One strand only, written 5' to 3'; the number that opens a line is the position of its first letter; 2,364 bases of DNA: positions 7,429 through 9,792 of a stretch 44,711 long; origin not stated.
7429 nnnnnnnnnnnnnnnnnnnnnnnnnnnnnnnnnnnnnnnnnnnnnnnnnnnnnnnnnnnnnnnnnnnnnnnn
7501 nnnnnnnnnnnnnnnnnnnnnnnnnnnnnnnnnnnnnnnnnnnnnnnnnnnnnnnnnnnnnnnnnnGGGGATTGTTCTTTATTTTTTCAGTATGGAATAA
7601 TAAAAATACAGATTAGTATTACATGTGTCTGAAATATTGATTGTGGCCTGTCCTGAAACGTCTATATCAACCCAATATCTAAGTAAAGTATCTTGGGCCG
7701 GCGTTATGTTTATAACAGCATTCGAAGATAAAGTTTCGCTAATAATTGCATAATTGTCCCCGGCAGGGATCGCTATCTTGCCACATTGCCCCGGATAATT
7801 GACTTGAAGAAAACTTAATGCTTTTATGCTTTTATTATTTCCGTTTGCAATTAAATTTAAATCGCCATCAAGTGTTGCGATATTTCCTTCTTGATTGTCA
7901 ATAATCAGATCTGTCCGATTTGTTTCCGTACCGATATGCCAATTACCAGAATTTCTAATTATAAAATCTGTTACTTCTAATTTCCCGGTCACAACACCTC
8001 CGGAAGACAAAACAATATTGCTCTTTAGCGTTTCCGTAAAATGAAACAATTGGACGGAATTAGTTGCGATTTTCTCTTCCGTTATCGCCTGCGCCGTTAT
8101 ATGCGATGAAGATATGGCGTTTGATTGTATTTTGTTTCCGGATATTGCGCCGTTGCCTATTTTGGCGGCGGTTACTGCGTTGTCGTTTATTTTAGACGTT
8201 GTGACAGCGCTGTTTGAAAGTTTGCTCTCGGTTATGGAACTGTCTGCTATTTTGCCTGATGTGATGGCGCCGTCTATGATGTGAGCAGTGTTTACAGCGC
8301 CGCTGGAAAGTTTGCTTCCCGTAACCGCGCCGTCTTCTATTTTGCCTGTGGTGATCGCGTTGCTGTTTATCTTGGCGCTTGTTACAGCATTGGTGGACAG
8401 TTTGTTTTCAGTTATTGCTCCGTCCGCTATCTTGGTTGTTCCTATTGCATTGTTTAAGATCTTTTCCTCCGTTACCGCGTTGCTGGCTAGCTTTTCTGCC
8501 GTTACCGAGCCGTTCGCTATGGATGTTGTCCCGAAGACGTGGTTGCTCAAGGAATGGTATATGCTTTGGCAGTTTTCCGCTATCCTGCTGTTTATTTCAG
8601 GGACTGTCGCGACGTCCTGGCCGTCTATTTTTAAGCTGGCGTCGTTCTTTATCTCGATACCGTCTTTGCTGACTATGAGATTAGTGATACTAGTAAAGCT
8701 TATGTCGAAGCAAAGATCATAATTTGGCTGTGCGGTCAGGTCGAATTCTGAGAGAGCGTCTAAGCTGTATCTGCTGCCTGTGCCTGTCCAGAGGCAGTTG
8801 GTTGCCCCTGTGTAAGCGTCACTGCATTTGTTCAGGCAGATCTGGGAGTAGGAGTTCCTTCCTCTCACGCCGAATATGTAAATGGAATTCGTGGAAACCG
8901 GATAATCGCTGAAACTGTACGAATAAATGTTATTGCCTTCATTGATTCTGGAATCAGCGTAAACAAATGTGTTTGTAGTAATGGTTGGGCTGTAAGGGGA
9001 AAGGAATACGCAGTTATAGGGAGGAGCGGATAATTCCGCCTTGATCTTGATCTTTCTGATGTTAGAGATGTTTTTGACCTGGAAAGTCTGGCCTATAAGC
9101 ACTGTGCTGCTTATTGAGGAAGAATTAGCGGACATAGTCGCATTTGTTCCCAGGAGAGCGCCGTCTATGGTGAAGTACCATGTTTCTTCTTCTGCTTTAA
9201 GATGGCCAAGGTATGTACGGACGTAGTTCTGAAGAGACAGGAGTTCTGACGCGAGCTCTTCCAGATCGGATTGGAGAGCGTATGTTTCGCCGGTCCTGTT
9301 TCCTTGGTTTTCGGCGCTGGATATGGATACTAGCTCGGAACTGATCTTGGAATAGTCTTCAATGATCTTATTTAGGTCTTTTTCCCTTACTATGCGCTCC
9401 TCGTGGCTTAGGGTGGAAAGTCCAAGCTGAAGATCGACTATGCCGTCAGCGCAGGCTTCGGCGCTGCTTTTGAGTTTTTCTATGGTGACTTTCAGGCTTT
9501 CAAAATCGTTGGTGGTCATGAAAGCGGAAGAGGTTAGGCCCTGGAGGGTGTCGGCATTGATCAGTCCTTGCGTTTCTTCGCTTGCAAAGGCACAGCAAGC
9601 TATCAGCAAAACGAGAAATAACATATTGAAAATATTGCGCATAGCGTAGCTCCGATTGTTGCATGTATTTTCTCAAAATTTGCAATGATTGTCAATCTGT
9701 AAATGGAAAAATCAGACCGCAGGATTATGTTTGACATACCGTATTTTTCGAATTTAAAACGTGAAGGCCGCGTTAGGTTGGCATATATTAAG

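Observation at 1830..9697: Very AT-rich secreted-protein operon embedded in a high-GC chromosome next to tRNA-Thr: candidate undescribed surface/attack module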

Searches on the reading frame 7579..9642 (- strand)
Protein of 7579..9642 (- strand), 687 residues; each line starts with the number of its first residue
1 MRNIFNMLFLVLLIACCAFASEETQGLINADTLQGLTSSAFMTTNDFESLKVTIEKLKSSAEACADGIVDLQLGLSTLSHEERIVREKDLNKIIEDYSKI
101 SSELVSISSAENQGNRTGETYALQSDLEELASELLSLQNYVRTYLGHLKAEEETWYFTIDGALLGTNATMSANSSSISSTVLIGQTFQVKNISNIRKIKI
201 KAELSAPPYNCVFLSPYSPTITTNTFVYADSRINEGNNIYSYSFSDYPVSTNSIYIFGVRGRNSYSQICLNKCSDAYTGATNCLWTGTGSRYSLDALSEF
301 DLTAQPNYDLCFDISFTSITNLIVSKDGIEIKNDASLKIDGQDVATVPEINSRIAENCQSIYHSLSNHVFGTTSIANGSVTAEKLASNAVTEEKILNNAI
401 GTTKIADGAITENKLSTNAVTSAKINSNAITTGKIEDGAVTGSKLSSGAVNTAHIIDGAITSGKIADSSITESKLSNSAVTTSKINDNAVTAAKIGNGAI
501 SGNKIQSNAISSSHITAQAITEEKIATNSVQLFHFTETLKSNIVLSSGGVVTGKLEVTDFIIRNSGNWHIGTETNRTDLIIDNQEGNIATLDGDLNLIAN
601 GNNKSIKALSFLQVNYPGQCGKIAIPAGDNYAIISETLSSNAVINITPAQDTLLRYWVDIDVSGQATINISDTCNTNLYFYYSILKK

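Call 6: search_protein_families(library=pfam, proteins=[window:7579-9642:-], max_evalue=0.1)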
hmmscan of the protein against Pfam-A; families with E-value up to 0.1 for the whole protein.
window:7579-9642:- (687 aa): 0 families

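Call 7: search_protein_families(library=ncbifam, proteins=[window:7579-9642:-], max_evalue=0.1)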
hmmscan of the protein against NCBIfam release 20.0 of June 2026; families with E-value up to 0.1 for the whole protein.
window:7579-9642:- (687 aa): 0 families

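Call 12: search_protein_families(library=phrogs, proteins=[window:7579-9642:-], max_evalue=0.1)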
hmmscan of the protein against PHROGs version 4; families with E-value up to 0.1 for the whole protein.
window:7579-9642:- (687 aa): 17 families
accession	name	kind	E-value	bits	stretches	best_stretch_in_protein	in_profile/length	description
phrog_28766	-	tail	4.1e-38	131.9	3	402-498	123-219/472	tail fiber protein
phrog_892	-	tail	1.3e-34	120.9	3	415-476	345-406/782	tail fiber protein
phrog_32822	-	head and packaging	5.7e-19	68.3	1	341-545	891-1092/1548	virion structural protein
phrog_13518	-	unknown function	7.5e-19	68.3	1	343-530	211-406/1230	-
phrog_26466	-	unknown function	6.9e-18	64.1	2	374-454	1813-1893/2337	-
phrog_21412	-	tail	4.5e-17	62.1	2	424-538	170-284/1452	tail fiber protein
phrog_7660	-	tail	3.8e-13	49.1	2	450-532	434-517/1656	tail fiber protein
phrog_36443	-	unknown function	7.6e-11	41.6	2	463-559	412-508/1238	-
phrog_35419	-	tail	3.5e-09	37.4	2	450-518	241-311/414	tail fiber protein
phrog_38396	-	tail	1.9e-08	33.4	2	440-496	1321-1377/1435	tail protein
phrog_19445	-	head and packaging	8.5e-08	31.6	2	220-445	688-779/1114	tail tip protein Tal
phrog_29288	-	unknown function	1.1e-07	30.7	2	426-471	1137-1182/1558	-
phrog_2012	-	tail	5e-06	27.5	0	486-546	138-199/212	minor tail protein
phrog_7841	-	unknown function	6.2e-06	26.5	1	475-572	178-274/489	-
phrog_2952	-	tail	0.00037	20.6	0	418-452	337-371/488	minor tail protein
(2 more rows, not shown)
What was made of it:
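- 7579..9642 (-): P1, 687 aa. Signal peptide, coiled coil, conserved beta-sandwich domain, about 15 eleven-residue tail-fibre-like repeats, conserved C-terminal domain of about 150 aa. PHROG tail-fibre families score E = 4e-38 and 1e-34 on aa 340-560 (call 12).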

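Call 13: search_solved_structures(query=window:7579-9642:-, max_evalue=1)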
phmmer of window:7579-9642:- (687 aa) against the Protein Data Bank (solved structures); distinct sequences matched with E-value up to 1: 1.
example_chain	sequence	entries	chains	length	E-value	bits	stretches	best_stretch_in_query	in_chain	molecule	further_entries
9eg4_H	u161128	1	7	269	0.014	17.4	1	384-522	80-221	orf16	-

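Call 45: search_dna_similar(query=window:7579-9642:-, collection=phages, mode=protein, max_rows=15)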
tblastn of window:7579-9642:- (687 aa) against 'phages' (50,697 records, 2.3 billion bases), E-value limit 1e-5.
Records with a match: 116; places in all: 360; records where one place covers at least 80% of the query: 0.
Best place of each record, by identity: <60% 116.
By first word of the organism name: Gordonia 14; Synechococcus 14; Cyanophage 10; Lactobacillus 10; Prochlorococcus 8; Bacteriophage 5; Vibrio 5; Bacillus 4; uncultured 4; Arthrobacter 3; and 25 more.
By host as written in the record: - 17; Synechococcus sp. CB0101 7; Gordonia rubripertincta NRRL B-16540 6; Lactobacillus plantarum 5; Gordonia terrae 3612 4; Vibrio parahaemolyticus 4; Gordonia terrae NRRL B-16283 3; Staphylococcus sp. 2; and 49 more.
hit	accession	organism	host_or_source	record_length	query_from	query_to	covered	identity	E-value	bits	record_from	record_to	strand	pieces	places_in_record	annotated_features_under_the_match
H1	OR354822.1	Staphylococcus phage Alsa_3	Staphylococcus sp.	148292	359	592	34%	40.9%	2e-12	153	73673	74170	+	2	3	major tail protein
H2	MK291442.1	Paracoccus phage vB_PkoS_Pkon1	Paracoccus kondratievae NCIMB 13773T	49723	312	602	42%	32.9%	4e-24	114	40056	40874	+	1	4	host specificity protein J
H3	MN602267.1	Bacteriophage DSS3_PM1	-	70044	300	574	40%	33.2%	3e-23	111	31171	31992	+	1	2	host specificity protein J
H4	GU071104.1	Cyanophage NATL2A-133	Prochlorococcus sp. NATL2A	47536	296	583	42%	30.7%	6e-21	104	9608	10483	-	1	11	predicted protein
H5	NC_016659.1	Cyanophage NATL2A-133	Prochlorococcus sp. NATL2A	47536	296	583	42%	30.7%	6e-21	104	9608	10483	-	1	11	hypothetical protein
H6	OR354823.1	Staphylococcus phage Alsa_4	Staphylococcus sp.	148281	359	551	28%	42.8%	9e-13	154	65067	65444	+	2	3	major tail protein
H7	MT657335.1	Gordonia phage Mariokart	Gordonia terrae 3612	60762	348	561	31%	37.0%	1e-9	126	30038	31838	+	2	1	36: minor tail protein | 35: minor tail protein | 34: hypothetical protein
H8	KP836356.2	Marinitoga camini virus 2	Marinitoga camini 1155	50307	358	571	31%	36.0%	1e-23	113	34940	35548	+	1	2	phage realted protein tail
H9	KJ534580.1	Nitrincola phage 1M3-16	Nitrincola sp. M3-16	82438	375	556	26%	41.5%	3e-9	125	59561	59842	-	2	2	putative tail fiber protein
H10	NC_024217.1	Nitrincola phage 1M3-16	Nitrincola sp. M3-16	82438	375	556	26%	41.5%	3e-9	125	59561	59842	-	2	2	central tail fiber J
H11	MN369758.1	Gordonia phage NHagos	Gordonia rubripertincta NRRL B-16540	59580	372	555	27%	40.8%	1e-13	146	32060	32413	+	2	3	36: hypothetical protein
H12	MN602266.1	Bacteriophage DSS3_VP1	-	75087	375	574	29%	37.5%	5e-23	111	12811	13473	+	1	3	host specificity protein J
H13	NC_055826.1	Bacteriophage DSS3_VP1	-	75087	375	574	29%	37.5%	5e-23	111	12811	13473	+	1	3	virion structural protein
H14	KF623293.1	Vibrio phage SHOU24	Vibrio parahaemolyticus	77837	373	543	25%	42.0%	3e-9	131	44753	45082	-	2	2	host specificity protein J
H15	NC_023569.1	Vibrio phage SHOU24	Vibrio parahaemolyticus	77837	373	543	25%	42.0%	3e-9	131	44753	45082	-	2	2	tail fiber protein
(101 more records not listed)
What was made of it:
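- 7579..9642 (-): It matches phage fibre/host-specificity proteins at 30-42% identity (call 45).
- P1 has phage-like repeats (calls 12, 45). P1 is receptor-binding-fibre-like (calls 12, 45).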

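Call 52: search_protein_families(library=pfam, alignment_id=A4, max_evalue=0.1)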
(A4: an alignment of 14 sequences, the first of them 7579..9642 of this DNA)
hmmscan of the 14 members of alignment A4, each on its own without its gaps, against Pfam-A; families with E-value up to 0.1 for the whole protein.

A. member 1, window:7579-9642:- (687 aa): 0 families

B. families by the number of members that match (of 14 scanned): 15 families
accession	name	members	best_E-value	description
PF00533.33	BRCT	2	0.0011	BRCA1 C Terminus (BRCT) domain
PF01519.22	DUF16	2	0.0029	Protein of unknown function DUF16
PF06009.19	Laminin_II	1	0.0037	Laminin Domain II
PF14932.11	HAUS-augmin3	1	0.017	HAUS augmin-like complex subunit 3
PF16740.10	SKA2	1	0.03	Spindle and kinetochore-associated protein 2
PF06103.16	DUF948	1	0.031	Bacterial protein of unknown function (DUF948)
PF14165.11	YtzH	1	0.036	YtzH-like protein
PF20891.2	DUF6844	1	0.042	Domain of unknown function (DUF6844)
PF20467.3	MmeI_C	1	0.045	MmeI, C-terminal domain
PF04136.21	COG3_N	1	0.05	Conserved oligomeric Golgi complex subunit 3, N-terminal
PF08005.17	PHR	1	0.065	PHR domain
PF10046.14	BLOC1_2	1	0.068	Biogenesis of lysosome-related organelles complex-1 subunit 2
PF05531.17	NPV_P10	1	0.086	Nucleopolyhedrovirus P10 protein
PF23991.1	DUF7310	1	0.092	Coiled-coil region of unknown function (DUF7310)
PF06419.17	COG6_N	1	0.092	Conserved oligomeric complex COG6, N-terminal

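Call 53: search_solved_structures(query=A4, max_evalue=5, show_alignments=2)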
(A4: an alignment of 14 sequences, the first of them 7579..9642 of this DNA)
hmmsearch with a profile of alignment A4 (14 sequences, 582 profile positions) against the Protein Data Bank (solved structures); distinct sequences matched with E-value up to 5: 21.
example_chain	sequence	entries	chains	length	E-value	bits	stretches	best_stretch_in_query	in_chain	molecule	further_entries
4lin_A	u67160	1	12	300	0.0056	18.6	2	128-192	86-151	Tail needle protein gp26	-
2poh_A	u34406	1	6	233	0.051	15.4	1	128-199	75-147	Head completion protein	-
3c9i_A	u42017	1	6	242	0.056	15.3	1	128-199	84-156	Tail needle protein gp26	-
4zkp_A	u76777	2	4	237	0.07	15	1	128-199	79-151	Tail needle protein gp26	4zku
4zxq_A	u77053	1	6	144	0.15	13.9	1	128-188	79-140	Tail needle protein gp26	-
6gaj_A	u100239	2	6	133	0.18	13.6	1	138-184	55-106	Outer capsid protein sigma-1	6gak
4tko_B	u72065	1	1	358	0.46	12.3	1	27-164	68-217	EmrA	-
8xwx_E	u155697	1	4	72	0.8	11.5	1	129-190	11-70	B-cell receptor-associated protein 31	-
8i3e_A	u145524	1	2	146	0.92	11.3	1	143-192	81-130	ELKS/Rab6-interacting/CAST family member 1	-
6hk9_A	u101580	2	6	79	0.99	11.2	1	113-167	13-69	Testis-expressed protein 12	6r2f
3ja6_H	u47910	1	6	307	1.2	10.9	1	128-190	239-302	Methyl-accepting chemotaxis protein 2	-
2ch7_B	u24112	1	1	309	1.2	10.9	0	128-190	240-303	METHYL-ACCEPTING CHEMOTAXIS PROTEIN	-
2lw1_A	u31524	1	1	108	1.8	10.3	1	110-195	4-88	ABC transporter ATP-binding protein uup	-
8zbk_R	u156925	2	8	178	1.8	10.3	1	95-193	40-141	Tropomyosin alpha-1 chain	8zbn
4jzl_A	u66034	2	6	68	1.9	10.2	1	129-184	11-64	B-cell receptor-associated protein 31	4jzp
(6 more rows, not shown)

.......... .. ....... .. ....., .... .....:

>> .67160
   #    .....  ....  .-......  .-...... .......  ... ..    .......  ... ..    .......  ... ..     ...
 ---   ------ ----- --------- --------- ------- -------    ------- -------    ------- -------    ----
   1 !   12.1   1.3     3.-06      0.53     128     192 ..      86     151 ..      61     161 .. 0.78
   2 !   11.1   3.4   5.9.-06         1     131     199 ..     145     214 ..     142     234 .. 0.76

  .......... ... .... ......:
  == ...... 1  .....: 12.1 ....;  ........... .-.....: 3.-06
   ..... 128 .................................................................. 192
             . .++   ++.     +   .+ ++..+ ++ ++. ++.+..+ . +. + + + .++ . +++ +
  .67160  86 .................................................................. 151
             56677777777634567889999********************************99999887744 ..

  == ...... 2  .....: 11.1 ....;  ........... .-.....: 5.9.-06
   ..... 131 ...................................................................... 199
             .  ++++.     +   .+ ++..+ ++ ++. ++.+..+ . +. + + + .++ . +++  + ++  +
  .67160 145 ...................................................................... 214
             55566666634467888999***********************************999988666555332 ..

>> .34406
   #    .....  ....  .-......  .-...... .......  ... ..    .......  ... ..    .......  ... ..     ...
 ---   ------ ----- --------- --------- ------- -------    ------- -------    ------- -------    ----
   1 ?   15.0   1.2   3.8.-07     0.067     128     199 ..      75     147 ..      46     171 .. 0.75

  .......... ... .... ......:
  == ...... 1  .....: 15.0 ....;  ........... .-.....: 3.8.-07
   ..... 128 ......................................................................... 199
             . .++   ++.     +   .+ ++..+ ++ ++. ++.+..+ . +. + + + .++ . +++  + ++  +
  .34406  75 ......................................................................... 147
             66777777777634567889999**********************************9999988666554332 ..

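Call 60: find_homologous_proteins(query=A4, max_evalue=0.001)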
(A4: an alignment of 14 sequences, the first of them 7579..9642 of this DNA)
Query A4 (14 sequences) (687 aa, profile of the alignment): 53 proteins with E <= 0.001 among 8000 candidates.
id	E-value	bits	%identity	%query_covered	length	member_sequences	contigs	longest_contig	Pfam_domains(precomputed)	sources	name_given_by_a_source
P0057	8.5e-196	670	100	100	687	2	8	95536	-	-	-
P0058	1.6e-195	669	80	100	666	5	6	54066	-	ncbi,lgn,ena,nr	ncbi:hypothetical protein J6U76_02140 [bacterium]|nr:hypothetical protein [bacterium]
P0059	7.0e-190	651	74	100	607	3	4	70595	-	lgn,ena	-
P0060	9.1e-190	650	53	99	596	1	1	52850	-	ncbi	-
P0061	6.3e-189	648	55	100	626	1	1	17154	-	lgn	-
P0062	2.0e-183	629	73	100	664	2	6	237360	-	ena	-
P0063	4.3e-183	628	53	100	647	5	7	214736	-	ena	-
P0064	1.8e-179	616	72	100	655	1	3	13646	-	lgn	-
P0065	2.7e-179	616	72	100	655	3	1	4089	-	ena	-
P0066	3.8e-179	615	45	100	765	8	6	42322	-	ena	-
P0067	9.2e-178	611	65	100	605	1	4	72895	-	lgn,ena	-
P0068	1.4e-177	610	66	100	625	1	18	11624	-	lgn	-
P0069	5.7e-177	608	68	100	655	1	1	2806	-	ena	-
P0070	2.4e-176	606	75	68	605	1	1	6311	-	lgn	-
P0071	2.6e-176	606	56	64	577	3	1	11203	-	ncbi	-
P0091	2.4e-114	401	48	77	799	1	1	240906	-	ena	-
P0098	5.6e-110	387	42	98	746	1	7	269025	-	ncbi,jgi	jgi:hypothetical protein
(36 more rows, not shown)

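Call 71: predict_structure(alignment_id=A6)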
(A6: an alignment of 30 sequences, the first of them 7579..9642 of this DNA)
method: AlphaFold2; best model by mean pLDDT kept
length: 687 residues; sequences in the alignment: 30
mean_pLDDT: 56.1   pTM: 0.31
mean pLDDT of the five models: 56.1, 55.7, 52.8, 52.5, 51.1
residues with pLDDT >= 90: 26; 70-90: 148; 50-70: 175; < 50: 338
segments of 3 or more residues with pLDDT < 50: 21-46, 76-84, 108-121, 144-169, 276-279, 318-352, 363-442, 444-454, 456-459, 461-464, 476-484, 486-489, 491-494, 496-504, 506-508, 523-535, 539-541, 543-568, 570-578, 583-616
pLDDT, mean of each block of 10 residues (from residue 1): 77 68 38 35 50 62 58 50 52 61 50 38 60 61 49 37 37 66 77 75 79 87 88 83 85 83 72 58 71 66 77 59 45 41 42 49 47 36 39 40 37 39 43 45 47 48 50 50 47 46 48 51 44 47 45 32 40 45 45 39 38 46 85 81 71 82 87 85 65
secondary structure, 60 per line:
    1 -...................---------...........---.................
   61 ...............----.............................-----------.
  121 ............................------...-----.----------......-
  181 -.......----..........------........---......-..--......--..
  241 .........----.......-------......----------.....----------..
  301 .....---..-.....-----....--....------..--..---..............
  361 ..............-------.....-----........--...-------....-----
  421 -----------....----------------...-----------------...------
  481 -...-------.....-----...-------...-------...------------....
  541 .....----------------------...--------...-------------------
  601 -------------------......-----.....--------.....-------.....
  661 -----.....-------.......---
elements in order (helices of 4 or more, strands of 3 or more residues): H2-20 H30-40 H44-75 H80-108 H120-148 E155-157 E174-179 E182-188 E193-202 E212-216 E220-222 E231-236 E239-249 E254-260 E268-273 E284-288 E299-305 E312-316 E322-325 E328-331 H347-374 H382-386 H392-399 H412-415 H432-435 H492-496 H537-545 E568-570 E579-581 E620-625 E631-635 E644-648 E656-660 E666-670 E678-684

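Call 75: fold_search(model_id=the predicted structure, library=pdb)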
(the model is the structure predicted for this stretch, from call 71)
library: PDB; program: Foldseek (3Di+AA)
matches with E <= 10: 617; with E <= 0.001: 0
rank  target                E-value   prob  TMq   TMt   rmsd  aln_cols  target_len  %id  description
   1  7ou8_AAA              1.2e-03  0.89  0.12  0.12  19.7       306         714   12  Human O-GlcNAc hydrolase in complex with DNJNAc-thiazolidines (released 2022-04-13)
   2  9euj_G                1.5e-03  1.00  0.14  0.12   9.9       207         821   15  Cryo-EM structure of Staphylococcus aureus bacteriophage phi812 baseplate in the post-contraction state - sheath initi (released 2025-04-09)
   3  9eui_Q                3.2e-03  1.00  0.15  0.11  12.6       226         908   14  Cryo-EM structure of Staphylococcus aureus bacteriophage phi812 baseplate in the post-contraction state - complete (released 2025-04-09)
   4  4ae0                  5.0e-03  0.72  0.13  0.16  18.6       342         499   10  Crystal structure of diphtheria toxin mutant CRM197 (released 2012-03-28)
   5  4ae1_A                8.2e-03  0.38  0.12  0.15  19.7       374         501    9  Crystal structure of diphtheria toxin mutant CRM197 in complex with nicotinamide (released 2012-03-28)
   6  7k7b_A                8.6e-03  0.47  0.11  0.14  18.5       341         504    9  Crystal structure of diphtheria toxin from crystals obtained at pH 5.0 (released 2020-11-18)
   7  8g0g_A                9.1e-03  0.44  0.11  0.14  18.1       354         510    8  Crystal structure of diphtheria toxin H223Q/H257Q double mutant (pH 4.5) (released 2023-07-05)
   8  1tox_A                9.1e-03  0.44  0.12  0.14  18.8       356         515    9  DIPHTHERIA TOXIN DIMER COMPLEXED WITH NAD (released 1996-06-10)
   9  7k7c_B                1.1e-02  0.44  0.11  0.14  17.5       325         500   10  Crystal structure of diphtheria toxin from crystals obtained at pH 5.5 (released 2020-11-18)
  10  5i82_A                1.3e-02  0.60  0.11  0.13  15.2       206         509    8  First Crystal Structure of E.coli Based Recombinant Diphtheria Toxin Mutant CRM197 (released 2016-03-02)
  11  8g0f_B                1.3e-02  0.35  0.12  0.14  18.9       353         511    8  Crystal structure of diphtheria toxin H223Q/H257Q double mutant (pH 5.5) (released 2023-07-05)
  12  7k7e_B                1.4e-02  0.41  0.11  0.13  17.4       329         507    9  Crystal structure of diphtheria toxin from crystals obtained at pH 7.0 (released 2020-11-18)
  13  5i82_B                1.6e-02  0.54  0.13  0.16  18.2       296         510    8  First Crystal Structure of E.coli Based Recombinant Diphtheria Toxin Mutant CRM197 (released 2016-03-02)
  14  8g0g_B                1.6e-02  0.35  0.11  0.13  18.4       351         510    9  Crystal structure of diphtheria toxin H223Q/H257Q double mutant (pH 4.5) (released 2023-07-05)
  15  1xdt_T                1.7e-02  0.38  0.12  0.14  18.6       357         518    9  COMPLEX OF DIPHTHERIA TOXIN AND HEPARIN-BINDING EPIDERMAL GROWTH FACTOR (released 1998-02-25)
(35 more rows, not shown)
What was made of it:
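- A weak CBM32-like signal is seen for the P1 beta-sandwich (call 75).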

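Call 80: fold_search(model_id=the predicted structure, library=viral)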
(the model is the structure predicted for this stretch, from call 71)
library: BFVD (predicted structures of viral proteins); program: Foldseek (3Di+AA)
matches with E <= 10: 514; with E <= 0.001: 18
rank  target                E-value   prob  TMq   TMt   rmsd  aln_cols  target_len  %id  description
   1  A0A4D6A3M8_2          7.8e-07  0.98  0.10  0.06  47.1       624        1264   16  (no name in the UniProt tables at hand)
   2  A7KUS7                1.2e-06  1.00  0.15  0.25  21.2       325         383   13  (no name in the UniProt tables at hand)
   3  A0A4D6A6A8            4.9e-05  0.69  0.10  0.06  31.4       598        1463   17  (no name in the UniProt tables at hand)
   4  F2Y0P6                1.2e-04  0.41  0.10  0.11  31.4       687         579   12  (no name in the UniProt tables at hand)
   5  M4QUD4                1.3e-04  0.60  0.11  0.11  33.4       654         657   11  (no name in the UniProt tables at hand)
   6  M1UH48                2.2e-04  0.77  0.11  0.07  35.9       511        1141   17  Uncharacterized protein (Fragment) [Prochlorococcus phage P-SSP10]
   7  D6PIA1                2.6e-04  0.95  0.08  0.17  27.1       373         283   19  (no name in the UniProt tables at hand)
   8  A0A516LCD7            3.2e-04  0.16  0.06  0.04  61.1       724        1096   14  (no name in the UniProt tables at hand)
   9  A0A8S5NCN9            3.4e-04  0.98  0.14  0.11  29.5       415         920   11  SH3 domain protein [Caudovirales sp. ctSxd6]
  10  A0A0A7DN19            4.5e-04  0.35  0.11  0.08  60.3       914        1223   11  Adsorption protein [Lactobacillus phage Ldl1]
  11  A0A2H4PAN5            4.5e-04  0.18  0.07  0.08  53.3       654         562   12  (no name in the UniProt tables at hand)
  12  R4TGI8                4.8e-04  1.00  0.10  0.19  16.2       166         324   16  Uncharacterized protein [Halogranum tailed virus 1]
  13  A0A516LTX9            5.9e-04  0.38  0.11  0.11  41.8       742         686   12  (no name in the UniProt tables at hand)
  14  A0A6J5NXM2            6.3e-04  0.57  0.09  0.10  36.3       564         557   17  DUF1983 domain-containing protein [uncultured Caudovirales phage]
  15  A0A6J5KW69            7.0e-04  0.44  0.08  0.10  30.7       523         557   10  Major tropism determinant N-terminal domain-containing protein [uncultured Caudovirales phage]
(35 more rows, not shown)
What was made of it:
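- P1 repeats match tail-fibre PHROGs and phage host-specificity proteins (calls 12, 45, 80).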
